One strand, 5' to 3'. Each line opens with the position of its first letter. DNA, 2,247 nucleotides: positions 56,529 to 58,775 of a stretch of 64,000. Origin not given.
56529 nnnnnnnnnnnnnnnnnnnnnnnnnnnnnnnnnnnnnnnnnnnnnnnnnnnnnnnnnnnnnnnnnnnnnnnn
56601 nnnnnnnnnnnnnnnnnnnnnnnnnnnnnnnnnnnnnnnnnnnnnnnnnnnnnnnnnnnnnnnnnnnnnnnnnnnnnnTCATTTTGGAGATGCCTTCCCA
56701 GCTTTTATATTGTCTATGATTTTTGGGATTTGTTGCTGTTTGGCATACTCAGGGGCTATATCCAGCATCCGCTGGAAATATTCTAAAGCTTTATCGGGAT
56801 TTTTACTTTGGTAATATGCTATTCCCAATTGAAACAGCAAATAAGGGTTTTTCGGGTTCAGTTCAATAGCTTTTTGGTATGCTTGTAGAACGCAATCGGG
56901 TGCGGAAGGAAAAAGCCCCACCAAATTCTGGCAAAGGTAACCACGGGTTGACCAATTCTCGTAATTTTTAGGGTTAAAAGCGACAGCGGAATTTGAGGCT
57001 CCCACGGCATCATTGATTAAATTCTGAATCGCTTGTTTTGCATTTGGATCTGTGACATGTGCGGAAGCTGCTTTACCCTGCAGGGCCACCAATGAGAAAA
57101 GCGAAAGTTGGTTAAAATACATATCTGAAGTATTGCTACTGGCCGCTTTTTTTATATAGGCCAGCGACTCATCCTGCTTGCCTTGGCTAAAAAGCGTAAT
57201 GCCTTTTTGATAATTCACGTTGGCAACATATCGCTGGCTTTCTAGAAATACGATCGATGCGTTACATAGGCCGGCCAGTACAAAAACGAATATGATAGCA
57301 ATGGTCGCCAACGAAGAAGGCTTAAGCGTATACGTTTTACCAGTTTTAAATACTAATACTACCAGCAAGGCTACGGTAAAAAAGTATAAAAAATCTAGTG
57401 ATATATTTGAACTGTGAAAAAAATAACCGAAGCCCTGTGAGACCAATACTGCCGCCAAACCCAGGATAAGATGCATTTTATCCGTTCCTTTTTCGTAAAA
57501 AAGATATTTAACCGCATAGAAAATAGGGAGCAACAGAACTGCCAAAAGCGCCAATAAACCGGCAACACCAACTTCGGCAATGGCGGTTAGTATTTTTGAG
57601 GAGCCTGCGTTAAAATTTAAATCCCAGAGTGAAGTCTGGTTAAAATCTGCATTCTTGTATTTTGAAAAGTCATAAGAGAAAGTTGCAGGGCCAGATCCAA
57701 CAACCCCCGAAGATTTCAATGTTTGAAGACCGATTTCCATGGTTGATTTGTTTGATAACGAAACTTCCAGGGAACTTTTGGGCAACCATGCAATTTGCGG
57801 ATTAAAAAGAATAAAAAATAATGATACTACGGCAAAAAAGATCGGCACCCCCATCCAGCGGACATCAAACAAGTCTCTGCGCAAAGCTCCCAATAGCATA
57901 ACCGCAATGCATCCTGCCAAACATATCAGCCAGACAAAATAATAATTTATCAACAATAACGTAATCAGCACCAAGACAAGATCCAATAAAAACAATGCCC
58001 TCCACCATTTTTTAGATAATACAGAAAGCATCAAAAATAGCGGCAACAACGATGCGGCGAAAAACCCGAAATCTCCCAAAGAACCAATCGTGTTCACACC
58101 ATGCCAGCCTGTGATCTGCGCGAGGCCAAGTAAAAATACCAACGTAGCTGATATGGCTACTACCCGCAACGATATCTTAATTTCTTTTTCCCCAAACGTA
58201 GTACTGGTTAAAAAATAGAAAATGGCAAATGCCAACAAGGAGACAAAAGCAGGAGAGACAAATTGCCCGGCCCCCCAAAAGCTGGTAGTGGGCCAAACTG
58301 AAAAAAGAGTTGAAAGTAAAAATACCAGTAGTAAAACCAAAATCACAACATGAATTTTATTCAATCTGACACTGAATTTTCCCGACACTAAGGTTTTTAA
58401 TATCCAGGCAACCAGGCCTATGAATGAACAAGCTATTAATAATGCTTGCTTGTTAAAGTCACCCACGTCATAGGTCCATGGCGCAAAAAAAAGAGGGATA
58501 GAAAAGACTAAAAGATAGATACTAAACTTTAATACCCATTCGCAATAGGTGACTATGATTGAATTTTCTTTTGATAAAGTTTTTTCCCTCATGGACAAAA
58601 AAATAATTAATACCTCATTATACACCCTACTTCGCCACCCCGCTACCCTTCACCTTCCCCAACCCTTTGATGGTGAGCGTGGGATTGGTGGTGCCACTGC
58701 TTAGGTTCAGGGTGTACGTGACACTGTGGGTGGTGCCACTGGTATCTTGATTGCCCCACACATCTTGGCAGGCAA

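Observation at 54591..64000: Four-gene surface operon: giant S/T-rich secreted protein, Wzy_C/TPR protein, GW-repeat polyproline membrane protein, orphan CheY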

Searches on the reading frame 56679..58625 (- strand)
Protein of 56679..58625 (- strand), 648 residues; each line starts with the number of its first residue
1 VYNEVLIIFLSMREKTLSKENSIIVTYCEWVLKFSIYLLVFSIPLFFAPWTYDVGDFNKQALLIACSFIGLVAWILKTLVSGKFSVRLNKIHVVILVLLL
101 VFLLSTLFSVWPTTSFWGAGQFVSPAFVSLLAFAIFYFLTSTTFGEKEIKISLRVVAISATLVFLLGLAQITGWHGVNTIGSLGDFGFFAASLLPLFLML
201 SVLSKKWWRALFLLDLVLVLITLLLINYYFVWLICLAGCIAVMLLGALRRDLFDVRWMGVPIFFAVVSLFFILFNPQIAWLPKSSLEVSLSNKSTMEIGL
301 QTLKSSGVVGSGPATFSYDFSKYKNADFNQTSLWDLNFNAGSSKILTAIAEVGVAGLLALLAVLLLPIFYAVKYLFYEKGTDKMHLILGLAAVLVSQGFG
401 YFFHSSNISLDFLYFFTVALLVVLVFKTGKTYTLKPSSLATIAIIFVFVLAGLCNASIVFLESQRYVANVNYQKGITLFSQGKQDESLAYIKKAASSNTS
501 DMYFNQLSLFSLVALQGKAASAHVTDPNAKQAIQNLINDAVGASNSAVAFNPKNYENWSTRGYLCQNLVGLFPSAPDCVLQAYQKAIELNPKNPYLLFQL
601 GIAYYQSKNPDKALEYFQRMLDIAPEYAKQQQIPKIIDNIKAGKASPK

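Call 6: search_protein_families(library=pfam, proteins=[window:56679-58625:-], max_evalue=0.1)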
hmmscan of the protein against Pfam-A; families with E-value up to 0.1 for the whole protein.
window:56679-58625:- (648 aa): 19 families
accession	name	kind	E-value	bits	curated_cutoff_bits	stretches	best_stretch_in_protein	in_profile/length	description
PF00515.34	TPR_1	-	3e-14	52.6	27.8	2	595-627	2-34/34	Tetratricopeptide repeat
PF07719.23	TPR_2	-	5.2e-14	51.6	27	1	595-627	2-34/34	Tetratricopeptide repeat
PF13431.12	TPR_17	-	6.5e-10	38.9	24.4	1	582-615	1-34/34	Tetratricopeptide repeat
PF13181.12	TPR_8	-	7.7e-09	35.5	25.7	1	596-626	3-33/34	Tetratricopeptide repeat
PF13371.12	TPR_9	-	4.2e-08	33.5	35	1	580-628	15-63/73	Tetratricopeptide repeat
PF13432.12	TPR_16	-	6.3e-08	33.4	32.7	1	581-627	18-64/65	Tetratricopeptide repeat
PF13414.12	TPR_11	-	6.2e-07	29.5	26.8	1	580-606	14-40/42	TPR repeat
PF14559.12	TPR_19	-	8.5e-07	29.7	25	1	580-628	11-59/68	Tetratricopeptide repeat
PF13424.12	TPR_12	-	1.4e-06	28.9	30.1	1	591-625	39-76/77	Tetratricopeptide repeat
PF13428.12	TPR_14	-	1.7e-05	25.5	23.5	1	597-627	4-34/44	Tetratricopeptide repeat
PF01239.28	PPTA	-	1.8e-05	24.6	29.5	1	544-568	8-32/32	Protein prenyltransferase alpha subunit repeat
PF13374.12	TPR_10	-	0.00057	20.3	27.5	0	600-623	8-31/42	Tetratricopeptide repeat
PF13176.12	TPR_7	-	0.0041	17.6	27.9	1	597-626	2-31/36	Tetratricopeptide repeat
PF14853.12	Fis1_TPR_C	-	0.0051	17.4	25.3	1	597-638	4-45/53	Fis1 C-terminal tetratricopeptide repeat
PF13174.12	TPR_6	-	0.0061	17.6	26.3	1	597-626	3-32/33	Tetratricopeptide repeat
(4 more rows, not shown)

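Call 7: search_protein_families(library=ncbifam, proteins=[window:56679-58625:-], max_evalue=0.1)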
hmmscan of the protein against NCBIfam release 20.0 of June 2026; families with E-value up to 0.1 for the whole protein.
window:56679-58625:- (648 aa): 13 families
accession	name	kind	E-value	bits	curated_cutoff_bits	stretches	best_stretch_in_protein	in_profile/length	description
NF040959.1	MamA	equivalog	9e-09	35.1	200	1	582-630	127-175/204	magnetosome protein MamA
NF047558.1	TPR_END_plus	domain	1.2e-05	25.1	32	1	597-629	2-34/56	TPR end-of-group domain-containing protein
NF047371.1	FlcA_CTERM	equivalog_domain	2.1e-05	23.2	300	1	580-621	459-500/646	periplasmic flagellar collar protein FlcA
TIGR00540.1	TPR_hemY_coli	hypoth_equivalog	2.2e-05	23.4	142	1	555-639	288-371/385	heme biosynthesis-associated TPR protein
TIGR02521.1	type_IV_pilW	equivalog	4.3e-05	23.2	154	1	541-628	51-132/234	type IV pilus biogenesis/stability protein PilW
TIGR02552.1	LcrH_SycD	equivalog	9.1e-05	22.2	104.8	1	580-634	72-126/136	SycD/LcrH family type III secretion system chaperone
TIGR02917.1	PEP_TPR_lipo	equivalog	0.00014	19.9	312.2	1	583-626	826-869/899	XrtA/PEP-CTERM system TPR-repeat protein PrsT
NF002725.1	PRK02603.1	equivalog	0.00017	21.7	143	0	561-607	71-119/173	photosystem I assembly protein Ycf3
NF008391.2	PRK11189.1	equivalog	0.001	18.6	250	1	583-628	88-133/297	lipoprotein NlpI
NF033920.0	C39_PA2778_fam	equivalog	0.0014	18.1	150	1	579-629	175-225/255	PA2778 family cysteine peptidase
NF033762.1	social_mot_Tgl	equivalog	0.0052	16.2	225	0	580-630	51-102/252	social motility TPR repeat lipoprotein Tgl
NF047508.1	VWA_BatA_Lepto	exception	0.01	14.9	380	1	361-467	7-114/315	VWA domain-containing protein BatA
NF008520.0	PRK11447.1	equivalog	0.093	10.4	858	0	478-633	191-342/1157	cellulose synthase complex outer membrane protein BcsC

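Call 8: find_encoding_contigs(protein=window:56679-58625:-, flank=10000, max_places=6)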
Protein window:56679-58625:- (648 aa): no gene with exactly this product is on record in the collection.

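Call 13: find_homologous_proteins(query=window:56679-58625:-, max_evalue=0.001)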
Query window:56679-58625:- (648 aa): 69 proteins with E <= 0.001 among 8000 candidates.
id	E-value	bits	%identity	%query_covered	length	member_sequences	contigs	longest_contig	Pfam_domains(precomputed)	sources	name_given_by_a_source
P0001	0.0e+0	1391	100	98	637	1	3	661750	PF14559.13,PF13431.13,PF13414.13,PF13371.13,PF00515.35,PF13424.13,PF13432.13,PF13428.13,PF13181.13,PF01239.29,PF07719.24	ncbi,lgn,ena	-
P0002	1.5e-269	914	65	97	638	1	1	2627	PF14559.13,PF13431.13,PF13414.13,PF00515.35,PF13181.13,PF07719.24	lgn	-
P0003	3.9e-197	675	51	92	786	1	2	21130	PF13414.13,PF13371.13,PF00515.35,PF13424.13,PF13432.13,PF07719.24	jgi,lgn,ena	-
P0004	2.4e-185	636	47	95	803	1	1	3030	PF14559.13,PF13431.13,PF13414.13,PF00515.35,PF13424.13,PF21033.5,PF13432.13,PF13428.13,PF13181.13,PF07719.24,PF13174.13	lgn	-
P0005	2.2e-164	567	45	93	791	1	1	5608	PF14559.13,PF13414.13,PF00515.35,PF13424.13,PF13432.13,PF07719.24,PF13174.13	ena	-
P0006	1.2e-161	558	43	94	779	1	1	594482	PF13414.13,PF00515.35,PF13181.13,PF07719.24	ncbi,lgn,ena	-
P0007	1.0e-160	555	43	95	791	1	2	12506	PF13431.13,PF13414.13,PF00515.35,PF13432.13,PF13428.13,PF13181.13,PF07719.24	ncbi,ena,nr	ncbi:MAG: tetratricopeptide repeat protein [Candidatus Staskawiczbacteria bacterium]|nr:tetratricope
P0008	2.4e-160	553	44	94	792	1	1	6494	PF13431.13,PF23914.2,PF13414.13,PF13428.13,PF14559.13,PF13371.13,PF00515.35,PF12895.14,PF13432.13,PF13181.13,PF07719.24,PF13174.13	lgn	-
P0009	3.0e-156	540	42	96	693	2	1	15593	PF13431.13,PF13414.13,PF13371.13,PF00515.35,PF13181.13,PF07719.24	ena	-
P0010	1.1e-153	531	42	97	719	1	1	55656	PF13431.13,PF23914.2,PF13414.13,PF00515.35,PF13424.13,PF13432.13,PF13181.13,PF07719.24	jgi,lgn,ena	-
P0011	5.1e-153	529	40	96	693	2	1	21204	PF13431.13,PF13414.13,PF13371.13,PF00515.35,PF13424.13,PF13432.13,PF13181.13,PF07719.24,PF13174.13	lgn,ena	-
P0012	2.2e-152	527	41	95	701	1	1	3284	PF14559.13,PF13431.13,PF13414.13,PF00515.35,PF13424.13,PF13432.13,PF13428.13,PF13181.13,PF07719.24,PF13174.13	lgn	-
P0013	4.3e-152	526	42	96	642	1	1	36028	PF13431.13,PF13414.13,PF00515.35,PF13181.13,PF07719.24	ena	-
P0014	2.9e-148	513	42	90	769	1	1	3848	PF13431.13,PF13414.13,PF13176.13,PF13428.13,PF14559.13,PF00515.35,PF13424.13,PF21033.5,PF13432.13,PF13181.13,PF07719.24,PF13174.13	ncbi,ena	-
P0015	2.1e-147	511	40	96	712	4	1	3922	PF14559.13,PF13431.13,PF23914.2,PF13414.13,PF00515.35,PF21033.5,PF13432.13,PF13181.13,PF07719.24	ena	-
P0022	6.9e-137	476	38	97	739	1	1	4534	PF13431.13,PF13414.13,PF00515.35,PF13181.13,PF07719.24,PF04932.21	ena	-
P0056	5.3e-31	126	25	90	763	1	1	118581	PF13431.13,PF13414.13,PF00515.35,PF13432.13,PF07719.24,PF04932.21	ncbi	ncbi:MAG: O-antigen ligase family protein [Candidatus Levyibacteriota bacterium]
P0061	1.4e-23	102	23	84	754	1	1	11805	PF13431.13,PF13414.13,PF00515.35,PF13181.13,PF07719.24,PF04932.21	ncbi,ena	-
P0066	1.0e-9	56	30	27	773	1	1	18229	PF23914.2,PF13414.13,PF13176.13,PF13428.13,PF13374.13,PF14559.13,PF13371.13,PF00515.35,PF13424.13,PF13432.13,PF13181.13,PF07719.24,PF04932.21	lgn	-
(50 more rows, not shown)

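Call 14: find_encoding_contigs(protein=P0001, flank=10000, max_places=4)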
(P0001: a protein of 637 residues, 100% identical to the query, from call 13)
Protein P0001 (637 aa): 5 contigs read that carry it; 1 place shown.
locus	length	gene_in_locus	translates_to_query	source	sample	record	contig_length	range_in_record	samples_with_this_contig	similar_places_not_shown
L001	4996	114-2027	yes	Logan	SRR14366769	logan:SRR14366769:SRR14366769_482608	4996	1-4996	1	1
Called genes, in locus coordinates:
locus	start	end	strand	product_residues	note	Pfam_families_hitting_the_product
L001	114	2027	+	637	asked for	PF13181:TPR_8 (faint), PF13371:TPR_9 (weak), PF13414:TPR_11 (weak), PF13431:TPR_17 (weak), PF13432:TPR_16 (weak), PF14559:TPR_19 (weak), PF00515:TPR_1 (weak), PF07719:TPR_2, +3 more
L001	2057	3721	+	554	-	-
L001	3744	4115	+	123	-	PF00072:Response_reg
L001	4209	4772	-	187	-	PF00156:Pribosyltran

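Call 19: find_related_loci(query=A2, collection=genome_contigs, flank=10000)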
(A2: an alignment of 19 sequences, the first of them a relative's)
Query A2 (637 aa) in genome_contigs; peptide patterns used: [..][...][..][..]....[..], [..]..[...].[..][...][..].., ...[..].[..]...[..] (x = any residue, [..] = any of these).
239 stretches matched a pattern; 152 encode a relative of the query (tblastn E <= 1e-3); the best 80 are kept; 80 distinct loci.
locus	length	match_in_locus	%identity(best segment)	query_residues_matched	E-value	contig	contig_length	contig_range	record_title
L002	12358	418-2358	44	5-617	1e-170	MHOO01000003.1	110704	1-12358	MAG: Candidatus Staskawiczbacteria bacterium RIFCSPHIGHO2_01_FULL_39_25 rifcsphigho2_01_scaffold_1124, whole genome shot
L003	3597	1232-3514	43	1-635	3e-173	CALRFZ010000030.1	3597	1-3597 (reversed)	MAG: Candidatus Staskawiczbacteria bacterium isolate Ike-100m-1 genome assembly, contig: Ike-100-c9710, whole genome sho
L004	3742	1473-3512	40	6-635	1e-166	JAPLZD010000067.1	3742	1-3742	MAG: Candidatus Staskawiczbacteria bacterium isolate LacPavin_0920_SED5_MAG_39_11 LacPavin_0920_SED5_scaffold_369282, wh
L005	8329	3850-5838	40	17-635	3e-152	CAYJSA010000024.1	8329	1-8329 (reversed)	MAG TPA_asm: uncultured Candidatus Saccharibacteria bacterium isolate ERP125453_co1_163 genome assembly, contig: NODE_10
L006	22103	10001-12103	40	1-634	1e-150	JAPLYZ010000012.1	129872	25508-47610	MAG: Candidatus Staskawiczbacteria bacterium isolate LacPavin_0920_WC70_MAG_39_33 LacPavin_0920_WC70_scaffold_65019, who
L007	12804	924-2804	43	8-618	2e-150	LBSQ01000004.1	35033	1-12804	MAG: Parcubacteria group bacterium GW2011_GWA2_37_10 US35_C0004, whole genome shotgun sequence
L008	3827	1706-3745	39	4-635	6e-156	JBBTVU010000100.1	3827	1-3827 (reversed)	MAG: Patescibacteria group bacterium isolate H43-bin138_1 H43_bin138_1_000000000100, whole genome shotgun sequence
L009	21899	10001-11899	43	8-617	1e-150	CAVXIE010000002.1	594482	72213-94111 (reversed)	MAG: Candidatus Staskawiczbacteria bacterium isolate MFD03044.bin.2.105 genome assembly, contig: contig_30693, whole gen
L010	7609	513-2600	39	3-632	2e-150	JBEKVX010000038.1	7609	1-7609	MAG: Candidatus Staskawiczbacteria bacterium isolate SPRUCE 614 SPRUCE_614_38, whole genome shotgun sequence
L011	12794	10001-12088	39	2-635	4e-150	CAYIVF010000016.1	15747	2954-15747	MAG TPA_asm: uncultured Candidatus Saccharibacteria bacterium isolate ERP119705_co5_43 genome assembly, contig: NODE_460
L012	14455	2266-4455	40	4-630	2e-145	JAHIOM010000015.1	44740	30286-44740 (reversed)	MAG: Patescibacteria group bacterium isolate KR13_S3.mb.134 KR13_S3.mb.134_k141_226178, whole genome shotgun sequence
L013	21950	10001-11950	40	13-633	9e-144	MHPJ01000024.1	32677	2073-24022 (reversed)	MAG: Candidatus Staskawiczbacteria bacterium RIFOXYB1_FULL_37_44 rifoxyb1_full_scaffold_931, whole genome shotgun sequen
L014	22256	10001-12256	41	8-635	3e-143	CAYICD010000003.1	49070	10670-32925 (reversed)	MAG TPA_asm: uncultured Candidatus Saccharibacteria bacterium isolate ERP119705_co18_662 genome assembly, contig: NODE_6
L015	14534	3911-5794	40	8-613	6e-141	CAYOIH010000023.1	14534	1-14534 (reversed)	MAG TPA_asm: uncultured Candidatus Saccharibacteria bacterium isolate SRP178699_co1_594 genome assembly, contig: NODE_54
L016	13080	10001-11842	40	4-593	2e-137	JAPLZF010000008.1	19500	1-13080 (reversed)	MAG: Candidatus Staskawiczbacteria bacterium isolate LacPavin_0920_WC90_MAG_38_16 LacPavin_0920_WC90_scaffold_2202128, w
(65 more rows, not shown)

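Call 27: predict_structure(alignment_id=A1)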
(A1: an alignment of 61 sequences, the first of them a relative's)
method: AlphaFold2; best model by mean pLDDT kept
length: 637 residues; sequences in the alignment: 61
mean_pLDDT: 93.5   pTM: 0.92
mean pLDDT of the five models: 93.5, 92.6, 91.2, 90.5, 89.9
residues with pLDDT >= 90: 529; 70-90: 93; 50-70: 14; < 50: 1
segments of 3 or more residues with pLDDT < 50: none
pLDDT, mean of each block of 10 residues (from residue 1): 67 96 98 90 90 97 96 93 98 97 89 95 98 96 98 95 88 96 98 97 98 94 98 93 91 98 88 76 96 96 97 92 91 97 97 98 91 95 98 96 98 92 91 94 95 95 96 97 94 96 92 83 95 96 96 94 94 98 96 93 95 90 88 67
secondary structure, 60 per line:
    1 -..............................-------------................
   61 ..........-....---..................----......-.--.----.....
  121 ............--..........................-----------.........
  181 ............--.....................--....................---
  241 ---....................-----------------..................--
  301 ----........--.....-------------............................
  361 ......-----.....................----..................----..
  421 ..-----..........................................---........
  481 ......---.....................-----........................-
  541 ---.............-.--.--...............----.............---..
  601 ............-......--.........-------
elements in order: H2-31 H45-70 E72-75 H79-96 H101-106 H116-132 H135-160 H172-192 H195-215 H218-237 H244-263 H281-298 H305-312 H315-319 H333-366 H372-392 H397-414 E419-422 H428-469 H473-486 H490-510 H516-539 H544-556 H564-578 H583-595 H599-612 H614-619 H622-630

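Call 29: search_protein_families(library=pfam, alignment_id=A1, max_evalue=0.01)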
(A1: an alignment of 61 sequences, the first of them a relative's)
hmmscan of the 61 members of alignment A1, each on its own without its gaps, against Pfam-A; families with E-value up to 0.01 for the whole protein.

A. member 1, P0001 (637 aa): 15 families
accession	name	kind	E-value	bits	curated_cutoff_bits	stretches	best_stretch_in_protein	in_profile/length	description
PF00515.34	TPR_1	-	2.8e-14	52.6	27.8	1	584-616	2-34/34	Tetratricopeptide repeat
PF07719.23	TPR_2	-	4.9e-14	51.7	27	1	584-616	2-34/34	Tetratricopeptide repeat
PF13431.12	TPR_17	-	6.1e-10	39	24.4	1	571-604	1-34/34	Tetratricopeptide repeat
PF13181.12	TPR_8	-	7.3e-09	35.5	25.7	1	585-615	3-33/34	Tetratricopeptide repeat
PF13371.12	TPR_9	-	4.1e-08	33.6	35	1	569-617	15-63/73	Tetratricopeptide repeat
PF13432.12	TPR_16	-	6e-08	33.4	32.7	1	570-616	18-64/65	Tetratricopeptide repeat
PF13414.12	TPR_11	-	6.1e-07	29.5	26.8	1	569-595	14-40/42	TPR repeat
PF14559.12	TPR_19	-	8.2e-07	29.7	25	1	569-617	11-59/68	Tetratricopeptide repeat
PF13424.12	TPR_12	-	1.3e-06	28.9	30.1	1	580-614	39-76/77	Tetratricopeptide repeat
PF13428.12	TPR_14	-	1.6e-05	25.6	23.5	0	586-616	4-34/44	Tetratricopeptide repeat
PF01239.28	PPTA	-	1.7e-05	24.7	29.5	0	533-557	8-32/32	Protein prenyltransferase alpha subunit repeat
PF13374.12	TPR_10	-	0.00062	20.2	27.5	0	589-612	8-31/42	Tetratricopeptide repeat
PF13176.12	TPR_7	-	0.004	17.6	27.9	0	586-615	2-31/36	Tetratricopeptide repeat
PF14853.12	Fis1_TPR_C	-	0.005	17.4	25.3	0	586-627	4-45/53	Fis1 C-terminal tetratricopeptide repeat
PF13174.12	TPR_6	-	0.0058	17.6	26.3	1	586-615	3-32/33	Tetratricopeptide repeat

B. families by the number of members that match (of 61 scanned): 48 families (the first 25 are shown)
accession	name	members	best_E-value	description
PF07719.23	TPR_2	60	1.1e-28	Tetratricopeptide repeat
PF13414.12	TPR_11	59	1.9e-27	TPR repeat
PF00515.34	TPR_1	59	4.5e-24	Tetratricopeptide repeat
PF13181.12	TPR_8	58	3.5e-23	Tetratricopeptide repeat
PF14559.12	TPR_19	58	1.3e-19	Tetratricopeptide repeat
PF13431.12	TPR_17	57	4.3e-30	Tetratricopeptide repeat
PF13432.12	TPR_16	54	8.2e-20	Tetratricopeptide repeat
PF13428.12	TPR_14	51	1.4e-20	Tetratricopeptide repeat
PF13424.12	TPR_12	51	1.8e-12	Tetratricopeptide repeat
PF13174.12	TPR_6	45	1.3e-17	Tetratricopeptide repeat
PF23914.1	TPR_CcmH_CycH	44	9.1e-14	Cytochrome c-type biogenesis protein H TPR domain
PF13371.12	TPR_9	44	1.3e-13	Tetratricopeptide repeat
PF12895.13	ANAPC3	34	2.3e-09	Anaphase-promoting complex, cyclosome, subunit 3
PF13176.12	TPR_7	24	8.4e-14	Tetratricopeptide repeat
PF24575.1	TPR_Slam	20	1.3e-07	Surface lipoprotein assembly modifier, N-terminal TPR repeats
PF04932.20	Wzy_C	8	5.2e-13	O-Antigen ligase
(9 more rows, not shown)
